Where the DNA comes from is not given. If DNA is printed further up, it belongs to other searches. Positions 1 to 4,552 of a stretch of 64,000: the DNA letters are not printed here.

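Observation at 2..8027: Two convergent giant LamG/NHL/Ig-FN3 surface proteins sharing one terminator, with GC above the window average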

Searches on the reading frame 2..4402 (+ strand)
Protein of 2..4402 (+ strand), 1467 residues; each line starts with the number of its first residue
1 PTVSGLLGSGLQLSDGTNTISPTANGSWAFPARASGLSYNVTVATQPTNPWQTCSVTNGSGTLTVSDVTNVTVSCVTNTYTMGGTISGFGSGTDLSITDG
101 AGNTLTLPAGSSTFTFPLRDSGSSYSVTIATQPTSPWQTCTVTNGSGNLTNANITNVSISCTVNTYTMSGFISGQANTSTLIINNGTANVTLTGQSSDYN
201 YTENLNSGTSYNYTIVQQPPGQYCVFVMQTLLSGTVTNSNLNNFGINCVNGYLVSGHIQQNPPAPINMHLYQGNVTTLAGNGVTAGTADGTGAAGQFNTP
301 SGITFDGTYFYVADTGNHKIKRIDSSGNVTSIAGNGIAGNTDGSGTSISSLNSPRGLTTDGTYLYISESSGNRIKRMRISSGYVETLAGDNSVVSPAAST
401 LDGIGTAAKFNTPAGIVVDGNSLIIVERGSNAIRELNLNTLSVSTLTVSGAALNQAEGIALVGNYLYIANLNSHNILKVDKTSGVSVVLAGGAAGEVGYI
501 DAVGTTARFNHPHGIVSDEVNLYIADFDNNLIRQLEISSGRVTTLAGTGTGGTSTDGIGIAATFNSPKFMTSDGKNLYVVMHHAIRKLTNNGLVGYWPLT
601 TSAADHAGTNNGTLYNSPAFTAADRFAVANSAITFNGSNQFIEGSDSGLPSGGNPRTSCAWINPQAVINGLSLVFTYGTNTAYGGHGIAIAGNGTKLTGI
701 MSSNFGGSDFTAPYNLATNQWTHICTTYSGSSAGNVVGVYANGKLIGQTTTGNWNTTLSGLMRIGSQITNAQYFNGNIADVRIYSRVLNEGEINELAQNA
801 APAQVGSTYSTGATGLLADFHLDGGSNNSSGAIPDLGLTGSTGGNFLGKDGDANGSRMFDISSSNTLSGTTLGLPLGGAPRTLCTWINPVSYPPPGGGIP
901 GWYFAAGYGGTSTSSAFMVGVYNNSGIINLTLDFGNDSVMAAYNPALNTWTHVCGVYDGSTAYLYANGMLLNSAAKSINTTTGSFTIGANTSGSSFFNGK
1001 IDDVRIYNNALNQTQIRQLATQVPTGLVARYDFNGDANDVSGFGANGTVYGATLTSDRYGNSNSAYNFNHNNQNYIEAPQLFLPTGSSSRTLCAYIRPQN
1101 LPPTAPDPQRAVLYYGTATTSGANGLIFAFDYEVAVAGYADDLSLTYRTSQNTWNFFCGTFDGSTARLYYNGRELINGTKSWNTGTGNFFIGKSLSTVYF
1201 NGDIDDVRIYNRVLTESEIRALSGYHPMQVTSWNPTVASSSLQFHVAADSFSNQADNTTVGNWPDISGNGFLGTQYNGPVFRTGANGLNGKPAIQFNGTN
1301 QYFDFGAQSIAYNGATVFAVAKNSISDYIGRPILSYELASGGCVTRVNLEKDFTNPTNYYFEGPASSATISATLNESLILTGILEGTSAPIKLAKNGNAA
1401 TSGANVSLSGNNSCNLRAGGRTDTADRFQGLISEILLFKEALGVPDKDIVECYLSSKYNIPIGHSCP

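Call 6: search_protein_families(library=pfam, proteins=[window:2-4402:+], max_evalue=0.01)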
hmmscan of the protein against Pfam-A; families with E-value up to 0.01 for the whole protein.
window:2-4402:+ (1467 aa): 4 families
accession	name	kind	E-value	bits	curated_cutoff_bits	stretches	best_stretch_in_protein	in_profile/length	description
PF13385.13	Laminin_G_3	-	8.8e-66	221.1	27.6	3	877-1016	15-150/151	Concanavalin A-like lectin/glucanases superfamily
PF01436.27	NHL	-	1.1e-11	44.6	20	0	509-534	1-27/28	NHL repeat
PF00354.24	Pentaxin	-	1.1e-08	35.5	25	1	717-799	81-169/194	Pentaxin family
PF02973.23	Sialidase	-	0.0062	16.5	26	0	1198-1222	159-184/189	Sialidase, N-terminal domain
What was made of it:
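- On NHL-repeat beta-propeller (PF01436): 44.6 bits (call 6).
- Checked: Laminin_G_3: A 221 bits, E 9e-66, 3 stretches; B 169 bits, E 1e-49, 2 stretches (cut-off 27.6) (call 6).
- The Pfam family description reads 'Concanavalin A-like lectin/glucanases superfamily' (call 6).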

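Call 7: search_protein_families(library=ncbifam, proteins=[window:2-4402:+], max_evalue=0.01)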
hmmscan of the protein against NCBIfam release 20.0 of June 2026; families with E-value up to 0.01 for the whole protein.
window:2-4402:+ (1467 aa): 1 family
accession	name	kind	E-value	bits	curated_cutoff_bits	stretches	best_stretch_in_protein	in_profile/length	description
NF052521.1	TafC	equivalog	4.1e-09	36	410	0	928-1022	262-362/373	TafC family fimbrial protein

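Call 14: find_homologous_proteins(query=window:2-4402:+)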
Query window:2-4402:+ (1467 aa): 922 proteins with E <= 0.001 among 8000 candidates; the best 120 are listed.
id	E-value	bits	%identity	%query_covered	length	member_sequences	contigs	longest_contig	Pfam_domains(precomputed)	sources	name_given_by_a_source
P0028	0.0e+0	1412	46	18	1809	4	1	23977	-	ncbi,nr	ncbi:MAG: hypothetical protein KDK90_21300, partial [Leptospiraceae bacterium]|nr:hypothetical prote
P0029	0.0e+0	1303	40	19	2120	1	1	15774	PF01410.24,PF15043.12,PF14289.12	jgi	jgi:hypothetical protein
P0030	0.0e+0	1129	43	18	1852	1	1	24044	PF14289.12,PF02974.20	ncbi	ncbi:MAG TPA: hypothetical protein VGI39_11220, partial [Polyangiaceae bacterium]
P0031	0.0e+0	1036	39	17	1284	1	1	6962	PF15043.12,PF26586.1,PF14289.12,PF27289.1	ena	-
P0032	0.0e+0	1016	43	18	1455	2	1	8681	PF15043.12,PF14289.12,PF16110.11,PF02974.20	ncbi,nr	ncbi:MAG TPA: hypothetical protein VHO06_08650, partial [Polyangia bacterium]|nr:hypothetical protei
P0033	2.9e-293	995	42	17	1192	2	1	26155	PF02140.24,PF14289.12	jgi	jgi:galactose binding lectin-like protein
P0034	1.6e-291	989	43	88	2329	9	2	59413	PF13205.13,PF00354.25,PF03160.21,PF13385.14,PF01436.28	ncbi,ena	-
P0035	1.0e-287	976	44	89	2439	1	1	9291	PF13205.13,PF03160.21,PF13385.14,PF01436.28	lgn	-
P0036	5.0e-285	967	39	95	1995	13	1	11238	PF07953.21,PF13385.14,PF01436.28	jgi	jgi:hypothetical protein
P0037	1.0e-281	956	44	87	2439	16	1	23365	PF13205.13,PF03160.21,PF13385.14,PF01436.28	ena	-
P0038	1.7e-277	942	43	18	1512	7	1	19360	PF15043.12,PF02140.24,PF14289.12,PF02974.20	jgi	-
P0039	3.2e-269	915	41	18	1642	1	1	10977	PF15043.12,PF14289.12,PF02974.20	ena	-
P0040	1.4e-264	899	43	15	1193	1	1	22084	PF02140.24,PF14289.12,PF16110.11,PF02974.20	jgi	jgi:large repetitive protein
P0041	1.9e-264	899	40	84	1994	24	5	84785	PF13385.14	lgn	-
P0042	5.3e-261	888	42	87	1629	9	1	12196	PF07953.21,PF00354.25,PF03160.21,PF13385.14,PF02973.23,PF01436.28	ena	-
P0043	9.7e-257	873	37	94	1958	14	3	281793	PF13385.14,PF01436.28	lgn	-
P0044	2.7e-255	869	38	95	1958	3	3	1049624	PF13385.14,PF01436.28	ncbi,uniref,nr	ncbi:glucanase [Leptospira kanakyensis]|uniref:Glucanase n=1 Tax=Leptospira kanakyensis TaxID=248496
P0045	9.2e-255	867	37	99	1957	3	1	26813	PF13385.14,PF01436.28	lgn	-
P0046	2.5e-254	865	37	94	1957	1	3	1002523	PF13385.14,PF01436.28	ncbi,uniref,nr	ncbi:glucanase [Leptospira sp. 2 VSF19]|uniref:Glucanase n=1 Tax=Leptospira soteropolitanensis TaxID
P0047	2.6e-253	862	37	99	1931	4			PF13385.14,PF01436.28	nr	nr:LamG-like jellyroll fold domain-containing protein [Leptospira wolbachii]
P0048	6.1e-253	861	37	99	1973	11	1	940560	PF13385.14,PF01436.28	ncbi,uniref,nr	ncbi:glucanase [Leptospira bouyouniensis]|uniref:Glucanase n=2 Tax=Leptospira bouyouniensis TaxID=24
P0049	1.3e-252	860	37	95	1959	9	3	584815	PF00354.25,PF13385.14,PF02973.23,PF01436.28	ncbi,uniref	ncbi:LamG-like jellyroll fold domain-containing protein [Leptospira terpstrae]|uniref:LamG-like jell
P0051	2.0e-251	856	36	94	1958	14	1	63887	PF13385.14,PF01436.28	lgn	-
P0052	1.2e-249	850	38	95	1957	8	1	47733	PF13385.14,PF01436.28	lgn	-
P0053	7.9e-249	847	37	98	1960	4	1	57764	PF13385.14,PF01436.28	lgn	-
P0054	1.0e-248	847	37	94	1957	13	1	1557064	PF13385.14,PF01436.28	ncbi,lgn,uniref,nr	ncbi:LamG-like jellyroll fold domain-containing protein [Leptospira bandrabouensis]|uniref:LamG-like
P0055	1.4e-248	846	36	95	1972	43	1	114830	PF13385.14,PF01436.28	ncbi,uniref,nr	ncbi:LamG-like jellyroll fold domain-containing protein [Leptospira levettii]|uniref:LamG-like jelly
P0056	2.3e-248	846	37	94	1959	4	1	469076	PF00354.25,PF13385.14,PF02973.23,PF01436.28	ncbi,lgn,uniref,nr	ncbi:LamG-like jellyroll fold domain-containing protein [Leptospira vanthielii]|uniref:Glucanase n=1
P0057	8.2e-248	844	36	99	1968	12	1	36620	PF13385.14,PF02973.23,PF01436.28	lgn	-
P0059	1.4e-245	837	36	99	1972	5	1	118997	PF13385.14,PF01436.28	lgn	-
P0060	1.4e-242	827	37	94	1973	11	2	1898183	PF13385.14,PF01436.28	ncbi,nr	ncbi:glucanase [Leptospira biflexa]|nr:glucanase [Leptospira biflexa] TGM37140.1 glucanase [Leptospi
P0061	2.5e-242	826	37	95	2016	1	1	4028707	PF13385.14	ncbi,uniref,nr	ncbi:LamG-like jellyroll fold domain-containing protein [Leptospira sp. GIMC2001]|uniref:LamG-like j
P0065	4.8e-240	818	43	78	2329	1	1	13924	PF13205.13,PF00354.25,PF03160.21,PF13385.14,PF01436.28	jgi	-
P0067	2.0e-238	813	40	89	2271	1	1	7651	PF13205.13,PF03160.21,PF13385.14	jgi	jgi:hypothetical protein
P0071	6.3e-234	798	34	22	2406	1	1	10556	PF06977.18,PF23500.2,PF13449.13,PF02393.22,PF24684.2,PF01436.28,PF25021.2,PF06739.18,PF08450.19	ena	-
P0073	2.0e-230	786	35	100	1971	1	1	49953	PF13385.14,PF01436.28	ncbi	-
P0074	8.1e-230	784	36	100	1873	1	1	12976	PF00354.25,PF13287.13,PF13385.14,PF13290.14,PF02973.23,PF01436.28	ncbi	-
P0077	2.1e-227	776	34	22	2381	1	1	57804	PF06977.18,PF01731.27,PF23500.2,PF13449.13,PF02393.22,PF24684.2,PF01436.28,PF25021.2,PF06739.18,PF01483.28,PF08450.19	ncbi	-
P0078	2.1e-226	773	36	95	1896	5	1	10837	PF13385.14,PF01436.28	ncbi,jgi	-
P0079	2.1e-226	773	39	88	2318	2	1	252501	PF13205.13,PF00354.25,PF03160.21,PF13385.14,PF01436.28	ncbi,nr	ncbi:MAG: Ig-like domain-containing protein [Leptospiraceae bacterium]|nr:Ig-like domain-containing 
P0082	6.1e-224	765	44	24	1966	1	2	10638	PF22073.3,PF15780.12,PF07610.18,PF13205.13,PF13385.14,PF18998.7,PF15869.12,PF01436.28,PF12371.15,PF22544.3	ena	-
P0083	1.6e-223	763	36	95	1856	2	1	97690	PF13385.14,PF01436.28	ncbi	-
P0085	6.7e-222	758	36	95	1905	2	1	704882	PF13385.14,PF01436.28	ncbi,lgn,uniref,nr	ncbi:LamG-like jellyroll fold domain-containing protein [Leptospira brenneri]|uniref:LamG-like jelly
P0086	2.3e-219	750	35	78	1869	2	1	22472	PF13287.13,PF13385.14,PF13290.14,PF01436.28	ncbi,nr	ncbi:MAG: chitobiase/beta-hexosaminidase C-terminal domain-containing protein [Leptospiraceae bacter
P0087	5.4e-219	748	35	78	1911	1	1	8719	PF13287.13,PF13385.14,PF13290.14,PF01436.28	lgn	-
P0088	1.4e-217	744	39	87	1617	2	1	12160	PF03160.21,PF13385.14,PF02973.23,PF01436.28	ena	-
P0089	4.6e-216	739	37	100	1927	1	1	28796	PF00354.25,PF13385.14,PF05345.19,PF01436.28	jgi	jgi:hypothetical protein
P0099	1.9e-202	694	33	95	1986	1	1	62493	PF07953.21,PF13385.14,PF13290.14,PF01436.28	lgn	-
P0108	2.0e-197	677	33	95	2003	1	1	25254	PF07953.21,PF00354.25,PF13385.14,PF01436.28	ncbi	-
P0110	3.5e-197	676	37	41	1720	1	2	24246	PF25300.1,PF01436.28,PF25021.2,PF06739.18,PF00041.28,PF08450.19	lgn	-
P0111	1.6e-196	674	34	97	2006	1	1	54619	PF13385.14,PF01436.28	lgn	-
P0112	1.7e-194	667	45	18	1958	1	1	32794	PF10282.16,PF03413.26,PF01436.28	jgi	-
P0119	4.8e-191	656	32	95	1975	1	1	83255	PF13385.14,PF01436.28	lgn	-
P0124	4.8e-188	646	33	95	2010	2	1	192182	PF00354.25,PF13385.14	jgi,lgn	-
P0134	1.8e-183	631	35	40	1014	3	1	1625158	PF14289.12,PF01436.28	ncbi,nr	ncbi:hypothetical protein [Leptospira stimsonii]|nr:hypothetical protein [Leptospira stimsonii]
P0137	2.9e-181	623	38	24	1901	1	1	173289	PF07494.18,PF06977.18,PF13449.13,PF22807.3,PF02393.22,PF24684.2,PF01436.28,PF25021.2,PF06739.18,PF08450.19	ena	-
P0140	8.7e-176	605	37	25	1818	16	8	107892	PF07494.18,PF06977.18,PF01731.27,PF23500.2,PF13449.13,PF02393.22,PF24684.2,PF01436.28,PF25021.2,PF06739.18,PF08450.19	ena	-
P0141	2.1e-175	604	34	28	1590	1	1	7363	PF07494.18,PF06977.18,PF01731.27,PF02393.22,PF24684.2,PF01436.28,PF08450.19,PF07679.23,PF13895.13,PF13927.13,PF13449.13,PF25021.2,PF06739.18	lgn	-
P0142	7.0e-175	602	35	21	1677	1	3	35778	PF01731.27,PF13449.13,PF01436.28,PF25021.2,PF08450.19,PF20144.6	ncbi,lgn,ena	-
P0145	1.5e-173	598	37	25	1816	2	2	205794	PF07494.18,PF06977.18,PF01731.27,PF13449.13,PF02393.22,PF24684.2,PF01436.28,PF25021.2,PF06739.18,PF08450.19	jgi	jgi:streptogramin lyase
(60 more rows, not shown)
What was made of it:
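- Source names such as 'glucanase' are given to L. biflexa and L. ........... homologues (call 14).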

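Call 21: find_encoding_contigs(protein=P0079, flank=10000, max_places=2)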
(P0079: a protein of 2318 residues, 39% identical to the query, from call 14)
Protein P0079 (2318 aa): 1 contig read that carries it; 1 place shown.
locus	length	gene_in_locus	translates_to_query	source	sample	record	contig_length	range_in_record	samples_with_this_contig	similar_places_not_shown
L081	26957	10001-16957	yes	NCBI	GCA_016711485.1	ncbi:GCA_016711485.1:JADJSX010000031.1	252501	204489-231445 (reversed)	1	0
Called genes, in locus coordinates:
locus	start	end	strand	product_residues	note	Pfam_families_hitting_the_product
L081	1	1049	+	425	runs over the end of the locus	-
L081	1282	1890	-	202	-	-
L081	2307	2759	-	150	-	PF01797:Y1_Tnp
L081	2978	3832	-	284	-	PF01507:PAPS_reduct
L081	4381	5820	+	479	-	PF00111:Fer2 (weak), PF13510:Fer2_4, PF10588:NADH-G_4Fe-4S_3, PF22117:Fer4_Nqo3, PF04879:Molybdop_Fe4S4, PF00384:Molybdopterin (weak)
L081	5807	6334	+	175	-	PF13183:Fer4_8 (faint), PF13237:Fer4_10 (faint), PF14697:Fer4_21 (faint), PF12797:Fer4_2 (faint), PF12837:Fer4_6 (faint), PF12838:Fer4_7, PF13187:Fer4_9, PF00037:Fer4, +1 more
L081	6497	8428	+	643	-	PF07228:SpoIIE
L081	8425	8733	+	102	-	PF01171:ATP_bind_3 (weak)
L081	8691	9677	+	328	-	PF01171:ATP_bind_3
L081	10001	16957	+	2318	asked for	PF03160:Calx-beta, PF13205:Big_5, PF01436:NHL (faint), PF13385:Laminin_G_3, PF00354:Pentaxin (faint), PF13385:Laminin_G_3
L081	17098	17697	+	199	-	PF03193:RsgA_GTPase (weak), PF00009:GTP_EFTU (faint), PF00350:Dynamin_N (faint), PF01926:MMR_HSR1, PF02421:FeoB_N (weak)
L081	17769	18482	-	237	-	-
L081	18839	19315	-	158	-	-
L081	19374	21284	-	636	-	PF01055:Glyco_hydro_31_2nd, PF02065:Melibiase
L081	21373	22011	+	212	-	PF01612:DNA_pol_A_exo1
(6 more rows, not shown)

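Call 23: find_encoding_contigs(protein=P0034, flank=10000, max_places=2)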
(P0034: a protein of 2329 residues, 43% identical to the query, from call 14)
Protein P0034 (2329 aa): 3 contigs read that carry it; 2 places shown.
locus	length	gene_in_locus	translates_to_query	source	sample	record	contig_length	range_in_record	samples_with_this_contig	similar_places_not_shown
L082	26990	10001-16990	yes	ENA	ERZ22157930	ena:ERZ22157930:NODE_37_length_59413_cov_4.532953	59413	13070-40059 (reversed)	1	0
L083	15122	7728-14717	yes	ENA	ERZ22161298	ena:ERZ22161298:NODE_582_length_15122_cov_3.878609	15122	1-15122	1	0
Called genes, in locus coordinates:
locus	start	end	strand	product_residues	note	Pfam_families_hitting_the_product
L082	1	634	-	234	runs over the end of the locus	PF00702:Hydrolase, PF13419:HAD_2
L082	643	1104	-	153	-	PF02566:OsmC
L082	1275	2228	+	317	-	PF01073:3Beta_HSD (weak), PF01370:Epimerase, PF04321:RmlD_sub_bind (faint), PF16363:GDP_Man_Dehyd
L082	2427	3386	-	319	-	PF03783:CsgG (faint), PF17680:FlgO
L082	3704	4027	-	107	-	PF01909:NTP_transf_2, PF18765:Polbeta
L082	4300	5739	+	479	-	PF00111:Fer2 (weak), PF13510:Fer2_4, PF10588:NADH-G_4Fe-4S_3, PF22117:Fer4_Nqo3, PF04879:Molybdop_Fe4S4, PF00384:Molybdopterin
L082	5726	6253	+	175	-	PF13183:Fer4_8 (faint), PF13534:Fer4_17 (weak), PF13237:Fer4_10 (faint), PF14697:Fer4_21 (faint), PF12797:Fer4_2 (faint), PF13187:Fer4_9, PF12838:Fer4_7, PF00037:Fer4, +2 more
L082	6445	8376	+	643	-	PF07228:SpoIIE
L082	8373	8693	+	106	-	PF01171:ATP_bind_3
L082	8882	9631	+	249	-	-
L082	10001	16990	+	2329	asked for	PF03160:Calx-beta, PF13205:Big_5, PF01436:NHL (faint), PF00354:Pentaxin (faint), PF13385:Laminin_G_3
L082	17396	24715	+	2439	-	PF13205:Big_5, PF03160:Calx-beta, PF01436:NHL (faint), PF13385:Laminin_G_3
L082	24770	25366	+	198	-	PF03193:RsgA_GTPase (weak), PF00009:GTP_EFTU (faint), PF01926:MMR_HSR1, PF02421:FeoB_N (weak), PF00350:Dynamin_N (faint)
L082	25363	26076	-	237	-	-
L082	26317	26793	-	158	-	-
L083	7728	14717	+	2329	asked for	PF03160:Calx-beta, PF13205:Big_5, PF01436:NHL (faint), PF00354:Pentaxin (faint), PF13385:Laminin_G_3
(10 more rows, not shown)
